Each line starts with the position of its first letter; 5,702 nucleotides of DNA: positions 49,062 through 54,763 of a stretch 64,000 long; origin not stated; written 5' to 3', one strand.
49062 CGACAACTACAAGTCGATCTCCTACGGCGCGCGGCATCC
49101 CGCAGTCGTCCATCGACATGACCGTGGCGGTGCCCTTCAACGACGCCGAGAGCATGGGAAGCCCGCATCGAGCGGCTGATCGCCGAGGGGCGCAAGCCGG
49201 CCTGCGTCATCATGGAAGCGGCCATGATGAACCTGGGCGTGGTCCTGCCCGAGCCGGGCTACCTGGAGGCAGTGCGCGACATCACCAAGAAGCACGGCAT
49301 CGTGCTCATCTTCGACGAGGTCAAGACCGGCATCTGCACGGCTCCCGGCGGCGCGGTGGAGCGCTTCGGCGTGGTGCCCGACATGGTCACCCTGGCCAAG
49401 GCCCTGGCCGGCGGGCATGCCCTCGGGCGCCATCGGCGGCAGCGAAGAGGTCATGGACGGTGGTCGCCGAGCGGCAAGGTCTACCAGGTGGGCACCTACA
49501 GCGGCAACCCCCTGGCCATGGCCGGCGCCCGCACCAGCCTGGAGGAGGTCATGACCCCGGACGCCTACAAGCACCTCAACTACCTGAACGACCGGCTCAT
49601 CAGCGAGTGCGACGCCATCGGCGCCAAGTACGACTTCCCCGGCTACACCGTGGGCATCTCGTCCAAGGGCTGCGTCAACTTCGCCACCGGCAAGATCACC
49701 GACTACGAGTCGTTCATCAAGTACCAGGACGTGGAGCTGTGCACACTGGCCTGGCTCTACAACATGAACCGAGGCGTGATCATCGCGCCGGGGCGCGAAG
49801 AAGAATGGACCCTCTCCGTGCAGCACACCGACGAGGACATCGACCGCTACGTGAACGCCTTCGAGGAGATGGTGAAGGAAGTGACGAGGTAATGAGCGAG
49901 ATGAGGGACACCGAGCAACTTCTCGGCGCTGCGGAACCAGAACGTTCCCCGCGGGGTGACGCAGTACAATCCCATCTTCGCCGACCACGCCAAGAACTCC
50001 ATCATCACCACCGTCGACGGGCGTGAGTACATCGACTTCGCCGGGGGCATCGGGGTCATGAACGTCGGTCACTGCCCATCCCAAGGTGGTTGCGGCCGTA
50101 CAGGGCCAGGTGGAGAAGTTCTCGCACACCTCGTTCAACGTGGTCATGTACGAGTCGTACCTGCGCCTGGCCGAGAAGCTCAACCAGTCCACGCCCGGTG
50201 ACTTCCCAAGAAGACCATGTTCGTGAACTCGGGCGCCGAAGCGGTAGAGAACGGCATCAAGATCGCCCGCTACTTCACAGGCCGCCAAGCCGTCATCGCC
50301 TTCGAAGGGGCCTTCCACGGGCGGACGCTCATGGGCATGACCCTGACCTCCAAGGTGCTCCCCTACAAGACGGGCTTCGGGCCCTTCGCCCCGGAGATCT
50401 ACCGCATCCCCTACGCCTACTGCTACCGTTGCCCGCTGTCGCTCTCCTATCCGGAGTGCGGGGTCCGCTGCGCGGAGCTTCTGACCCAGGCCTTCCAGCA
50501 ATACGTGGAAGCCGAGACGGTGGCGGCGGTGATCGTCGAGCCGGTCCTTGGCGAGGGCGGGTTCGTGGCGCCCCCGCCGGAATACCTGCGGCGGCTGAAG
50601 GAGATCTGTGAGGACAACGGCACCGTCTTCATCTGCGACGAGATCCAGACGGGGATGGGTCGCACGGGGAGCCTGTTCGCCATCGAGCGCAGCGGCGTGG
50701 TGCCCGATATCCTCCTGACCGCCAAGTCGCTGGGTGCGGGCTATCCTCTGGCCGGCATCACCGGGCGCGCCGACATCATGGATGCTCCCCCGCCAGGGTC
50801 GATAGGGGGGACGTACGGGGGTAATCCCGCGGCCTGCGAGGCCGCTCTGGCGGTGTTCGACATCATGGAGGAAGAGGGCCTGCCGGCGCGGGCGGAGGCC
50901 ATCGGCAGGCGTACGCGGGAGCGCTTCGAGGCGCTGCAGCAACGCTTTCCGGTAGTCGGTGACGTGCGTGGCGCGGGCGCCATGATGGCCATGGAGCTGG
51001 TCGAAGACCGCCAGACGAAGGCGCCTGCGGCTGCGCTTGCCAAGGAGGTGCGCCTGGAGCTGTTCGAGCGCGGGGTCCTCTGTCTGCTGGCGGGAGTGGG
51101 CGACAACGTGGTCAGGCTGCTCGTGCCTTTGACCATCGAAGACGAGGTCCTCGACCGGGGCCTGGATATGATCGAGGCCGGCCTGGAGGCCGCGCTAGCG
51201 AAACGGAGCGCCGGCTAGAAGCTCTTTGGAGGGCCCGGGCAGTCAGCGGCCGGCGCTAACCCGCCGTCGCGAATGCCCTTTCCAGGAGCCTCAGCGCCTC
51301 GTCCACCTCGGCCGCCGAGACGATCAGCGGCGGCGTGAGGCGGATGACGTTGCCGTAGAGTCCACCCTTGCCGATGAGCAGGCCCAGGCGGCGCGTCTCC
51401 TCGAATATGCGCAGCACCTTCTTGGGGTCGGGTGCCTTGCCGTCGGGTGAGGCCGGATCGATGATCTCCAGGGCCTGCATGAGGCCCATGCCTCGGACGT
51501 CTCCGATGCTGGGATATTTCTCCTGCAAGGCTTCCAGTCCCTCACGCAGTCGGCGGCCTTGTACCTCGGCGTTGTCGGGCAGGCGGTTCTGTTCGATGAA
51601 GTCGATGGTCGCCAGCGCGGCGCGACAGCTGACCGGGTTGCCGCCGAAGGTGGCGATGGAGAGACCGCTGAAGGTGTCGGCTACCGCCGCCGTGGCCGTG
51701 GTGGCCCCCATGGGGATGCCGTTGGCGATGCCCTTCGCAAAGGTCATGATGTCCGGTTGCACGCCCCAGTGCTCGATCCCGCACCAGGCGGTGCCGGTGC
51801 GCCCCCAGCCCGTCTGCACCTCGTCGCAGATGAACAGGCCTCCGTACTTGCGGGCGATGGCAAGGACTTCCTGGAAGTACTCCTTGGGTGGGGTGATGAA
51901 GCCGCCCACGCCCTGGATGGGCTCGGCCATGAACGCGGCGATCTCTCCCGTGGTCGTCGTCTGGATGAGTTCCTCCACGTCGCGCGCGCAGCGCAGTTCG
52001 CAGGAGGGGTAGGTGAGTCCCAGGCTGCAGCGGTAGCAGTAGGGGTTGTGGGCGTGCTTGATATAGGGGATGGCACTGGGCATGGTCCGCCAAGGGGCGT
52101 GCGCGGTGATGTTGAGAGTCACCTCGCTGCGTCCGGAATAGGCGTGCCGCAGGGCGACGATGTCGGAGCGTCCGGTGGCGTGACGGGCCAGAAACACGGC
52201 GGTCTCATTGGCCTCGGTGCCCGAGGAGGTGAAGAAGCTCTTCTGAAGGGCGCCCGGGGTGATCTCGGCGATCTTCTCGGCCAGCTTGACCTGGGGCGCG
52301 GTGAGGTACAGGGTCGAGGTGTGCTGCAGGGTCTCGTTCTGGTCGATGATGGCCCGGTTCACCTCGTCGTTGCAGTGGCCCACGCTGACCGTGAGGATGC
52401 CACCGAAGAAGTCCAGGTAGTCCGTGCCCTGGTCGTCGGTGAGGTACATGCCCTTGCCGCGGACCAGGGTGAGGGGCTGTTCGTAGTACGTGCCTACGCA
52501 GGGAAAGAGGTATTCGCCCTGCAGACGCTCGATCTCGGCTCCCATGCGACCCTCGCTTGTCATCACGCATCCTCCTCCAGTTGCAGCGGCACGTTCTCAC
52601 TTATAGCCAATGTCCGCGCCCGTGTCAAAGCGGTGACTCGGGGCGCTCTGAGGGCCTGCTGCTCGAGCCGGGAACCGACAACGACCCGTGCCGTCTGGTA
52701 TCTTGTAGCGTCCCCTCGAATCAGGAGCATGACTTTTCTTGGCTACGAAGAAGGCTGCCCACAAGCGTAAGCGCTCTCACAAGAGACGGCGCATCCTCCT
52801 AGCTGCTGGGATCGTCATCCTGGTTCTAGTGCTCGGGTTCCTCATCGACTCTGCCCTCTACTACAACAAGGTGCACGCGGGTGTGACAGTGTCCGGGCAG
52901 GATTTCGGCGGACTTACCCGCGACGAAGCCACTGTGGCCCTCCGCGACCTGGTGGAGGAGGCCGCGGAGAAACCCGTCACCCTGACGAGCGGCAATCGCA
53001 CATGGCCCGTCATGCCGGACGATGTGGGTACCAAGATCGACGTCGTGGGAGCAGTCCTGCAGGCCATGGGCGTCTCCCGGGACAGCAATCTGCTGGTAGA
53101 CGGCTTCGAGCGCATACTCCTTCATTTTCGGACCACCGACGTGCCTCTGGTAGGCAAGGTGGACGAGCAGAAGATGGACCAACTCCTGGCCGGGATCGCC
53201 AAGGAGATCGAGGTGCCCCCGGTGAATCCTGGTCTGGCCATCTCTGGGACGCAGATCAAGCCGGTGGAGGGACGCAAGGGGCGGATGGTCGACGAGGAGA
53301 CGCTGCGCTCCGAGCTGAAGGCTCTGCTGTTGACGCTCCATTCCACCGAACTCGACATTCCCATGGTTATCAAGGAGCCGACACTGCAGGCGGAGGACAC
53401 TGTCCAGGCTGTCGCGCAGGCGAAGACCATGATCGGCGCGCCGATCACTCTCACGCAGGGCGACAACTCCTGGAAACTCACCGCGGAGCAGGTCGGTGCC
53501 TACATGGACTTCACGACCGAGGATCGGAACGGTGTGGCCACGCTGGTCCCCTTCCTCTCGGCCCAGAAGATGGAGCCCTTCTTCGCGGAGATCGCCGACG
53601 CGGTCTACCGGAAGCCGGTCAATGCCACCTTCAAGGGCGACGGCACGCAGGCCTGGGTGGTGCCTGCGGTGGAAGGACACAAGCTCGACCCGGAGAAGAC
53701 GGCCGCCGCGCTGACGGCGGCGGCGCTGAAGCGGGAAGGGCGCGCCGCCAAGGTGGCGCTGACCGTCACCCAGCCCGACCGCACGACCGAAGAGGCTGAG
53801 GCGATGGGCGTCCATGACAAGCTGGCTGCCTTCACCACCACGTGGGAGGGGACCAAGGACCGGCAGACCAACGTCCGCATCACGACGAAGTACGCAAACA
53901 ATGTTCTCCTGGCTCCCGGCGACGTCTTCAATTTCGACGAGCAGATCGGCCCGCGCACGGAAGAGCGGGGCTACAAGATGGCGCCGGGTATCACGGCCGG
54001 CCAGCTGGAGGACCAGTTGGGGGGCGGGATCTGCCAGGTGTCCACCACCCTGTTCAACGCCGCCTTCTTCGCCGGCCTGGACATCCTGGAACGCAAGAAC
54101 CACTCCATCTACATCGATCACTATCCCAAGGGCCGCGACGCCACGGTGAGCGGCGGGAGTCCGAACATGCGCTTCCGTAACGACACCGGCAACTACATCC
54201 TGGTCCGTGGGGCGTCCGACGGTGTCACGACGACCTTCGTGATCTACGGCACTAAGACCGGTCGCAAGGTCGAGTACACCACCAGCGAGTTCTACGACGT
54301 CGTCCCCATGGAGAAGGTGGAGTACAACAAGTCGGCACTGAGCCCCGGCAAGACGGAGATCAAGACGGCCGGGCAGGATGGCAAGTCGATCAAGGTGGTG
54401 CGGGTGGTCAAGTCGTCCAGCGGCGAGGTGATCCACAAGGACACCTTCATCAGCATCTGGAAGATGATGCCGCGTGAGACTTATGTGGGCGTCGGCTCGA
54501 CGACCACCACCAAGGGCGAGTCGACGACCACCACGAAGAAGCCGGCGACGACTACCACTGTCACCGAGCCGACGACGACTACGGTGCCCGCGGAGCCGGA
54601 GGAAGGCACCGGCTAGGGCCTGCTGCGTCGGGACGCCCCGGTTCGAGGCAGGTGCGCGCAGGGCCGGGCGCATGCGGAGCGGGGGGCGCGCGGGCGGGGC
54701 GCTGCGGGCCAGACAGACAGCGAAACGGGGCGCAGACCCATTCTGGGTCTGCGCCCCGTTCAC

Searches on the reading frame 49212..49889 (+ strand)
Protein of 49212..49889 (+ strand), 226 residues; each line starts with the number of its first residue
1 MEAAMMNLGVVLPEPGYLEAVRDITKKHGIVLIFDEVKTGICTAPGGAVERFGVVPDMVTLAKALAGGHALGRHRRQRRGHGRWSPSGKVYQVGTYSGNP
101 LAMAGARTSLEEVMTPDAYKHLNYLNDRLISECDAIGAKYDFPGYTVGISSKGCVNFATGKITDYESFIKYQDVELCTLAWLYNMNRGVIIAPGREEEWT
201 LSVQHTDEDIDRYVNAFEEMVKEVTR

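Call 65: search_protein_families(library=pfam, proteins=[window:49212-49889:+], max_evalue=0.00001)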
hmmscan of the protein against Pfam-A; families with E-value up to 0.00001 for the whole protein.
window:49212-49889:+ (226 aa): 1 family
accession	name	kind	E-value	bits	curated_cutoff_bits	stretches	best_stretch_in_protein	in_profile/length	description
PF00202.27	Aminotran_3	-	3.8e-27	95.5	30.5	1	6-143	201-336/403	Aminotransferase class-III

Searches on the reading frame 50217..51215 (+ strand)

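Call 65: search_protein_families(library=pfam, proteins=[window:50217-51215:+], max_evalue=0.00001)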
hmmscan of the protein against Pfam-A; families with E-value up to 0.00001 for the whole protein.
window:50217-51215:+ (333 aa): 1 family
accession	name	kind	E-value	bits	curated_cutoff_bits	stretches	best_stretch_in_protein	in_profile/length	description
PF00202.27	Aminotran_3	-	5.4e-97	325.5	30.5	1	1-321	89-401/403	Aminotransferase class-III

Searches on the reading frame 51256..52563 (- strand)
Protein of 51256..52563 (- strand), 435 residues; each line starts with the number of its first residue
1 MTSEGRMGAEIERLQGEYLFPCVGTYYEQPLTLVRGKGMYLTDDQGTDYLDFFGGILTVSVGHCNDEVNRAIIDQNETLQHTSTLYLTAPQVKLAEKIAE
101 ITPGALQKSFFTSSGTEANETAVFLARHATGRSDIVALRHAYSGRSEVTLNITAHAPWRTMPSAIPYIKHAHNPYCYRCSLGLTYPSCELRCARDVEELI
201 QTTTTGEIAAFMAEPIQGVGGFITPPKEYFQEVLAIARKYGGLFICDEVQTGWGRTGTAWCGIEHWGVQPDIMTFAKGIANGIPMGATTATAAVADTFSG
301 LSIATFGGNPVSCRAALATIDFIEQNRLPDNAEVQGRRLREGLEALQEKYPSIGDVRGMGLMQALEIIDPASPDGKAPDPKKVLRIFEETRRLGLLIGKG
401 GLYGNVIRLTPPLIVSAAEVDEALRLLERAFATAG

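Call 65: search_protein_families(library=pfam, proteins=[window:51256-52563:-], max_evalue=0.00001)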
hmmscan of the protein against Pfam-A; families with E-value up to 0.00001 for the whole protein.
window:51256-52563:- (435 aa): 1 family
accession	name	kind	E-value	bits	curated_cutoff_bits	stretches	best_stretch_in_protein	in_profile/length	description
PF00202.27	Aminotran_3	-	4.2e-103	345.6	30.5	1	30-430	10-402/403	Aminotransferase class-III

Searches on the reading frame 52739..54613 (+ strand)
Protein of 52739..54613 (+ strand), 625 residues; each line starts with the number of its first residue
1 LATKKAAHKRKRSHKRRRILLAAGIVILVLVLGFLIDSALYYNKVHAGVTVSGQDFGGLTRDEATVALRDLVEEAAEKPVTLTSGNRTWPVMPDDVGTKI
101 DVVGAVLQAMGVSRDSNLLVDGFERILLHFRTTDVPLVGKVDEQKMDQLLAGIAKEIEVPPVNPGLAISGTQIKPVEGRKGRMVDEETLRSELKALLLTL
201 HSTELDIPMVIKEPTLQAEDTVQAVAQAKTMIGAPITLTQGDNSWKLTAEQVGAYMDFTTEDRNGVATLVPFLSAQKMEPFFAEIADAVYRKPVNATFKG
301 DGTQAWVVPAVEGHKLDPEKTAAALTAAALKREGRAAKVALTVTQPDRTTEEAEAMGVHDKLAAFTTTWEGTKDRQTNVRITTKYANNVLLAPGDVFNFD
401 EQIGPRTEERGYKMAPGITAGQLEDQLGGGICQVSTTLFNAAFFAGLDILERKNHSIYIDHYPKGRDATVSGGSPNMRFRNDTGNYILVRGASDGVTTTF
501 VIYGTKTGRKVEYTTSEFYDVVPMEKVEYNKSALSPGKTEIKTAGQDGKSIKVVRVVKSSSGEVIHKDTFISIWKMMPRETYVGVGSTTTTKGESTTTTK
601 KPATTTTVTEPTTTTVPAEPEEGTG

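Call 65: search_protein_families(library=pfam, proteins=[window:52739-54613:+], max_evalue=0.00001)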
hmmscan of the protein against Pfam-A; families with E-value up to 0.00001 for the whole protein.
window:52739-54613:+ (625 aa): 2 families
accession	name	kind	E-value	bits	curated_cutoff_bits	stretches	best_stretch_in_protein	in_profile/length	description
PF04294.18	VanW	-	4.7e-43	146.2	27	1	375-502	2-129/130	VanW like protein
PF12229.13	PG_binding_4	-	1.2e-23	83.9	22.1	2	89-204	1-115/117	Putative peptidoglycan binding domain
